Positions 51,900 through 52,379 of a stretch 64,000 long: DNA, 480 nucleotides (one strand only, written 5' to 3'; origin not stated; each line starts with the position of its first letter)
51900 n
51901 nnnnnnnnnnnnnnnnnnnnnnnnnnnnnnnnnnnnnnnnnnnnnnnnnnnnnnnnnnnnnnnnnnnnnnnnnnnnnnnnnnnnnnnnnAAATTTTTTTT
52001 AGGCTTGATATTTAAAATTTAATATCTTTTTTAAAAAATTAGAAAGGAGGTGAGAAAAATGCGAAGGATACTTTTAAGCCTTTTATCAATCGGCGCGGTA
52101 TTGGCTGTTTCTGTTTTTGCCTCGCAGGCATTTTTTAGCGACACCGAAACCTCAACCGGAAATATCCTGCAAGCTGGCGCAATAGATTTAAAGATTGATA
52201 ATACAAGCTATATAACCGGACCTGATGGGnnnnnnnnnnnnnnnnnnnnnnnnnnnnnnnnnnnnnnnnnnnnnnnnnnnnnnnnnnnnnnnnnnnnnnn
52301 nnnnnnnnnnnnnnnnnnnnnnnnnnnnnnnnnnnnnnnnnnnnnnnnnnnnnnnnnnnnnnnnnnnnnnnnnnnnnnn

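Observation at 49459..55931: TasA/camelysin–SipW fibre-type operon with vWA-fused and RTX-fused paralogues, a candidate attachment system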

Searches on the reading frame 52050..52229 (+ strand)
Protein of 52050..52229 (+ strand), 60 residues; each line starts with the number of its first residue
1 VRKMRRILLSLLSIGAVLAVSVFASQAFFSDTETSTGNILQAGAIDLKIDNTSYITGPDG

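Call 81: search_protein_families(library=ncbifam, max_evalue=10, proteins=[window:52050-52229:+])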
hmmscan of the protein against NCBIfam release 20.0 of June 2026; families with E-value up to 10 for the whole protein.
seq(60 aa): 2 families
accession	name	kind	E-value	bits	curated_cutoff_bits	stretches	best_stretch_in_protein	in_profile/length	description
TIGR04088.1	cognate_SipW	domain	0.0018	18.4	19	1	12-44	2-33/34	SipW-dependent-type signal peptide-containing protein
NF033218.1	anchor_AmaP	equivalog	0.071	12.9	55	1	1-33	1-30/166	alkaline shock response membrane anchor protein AmaP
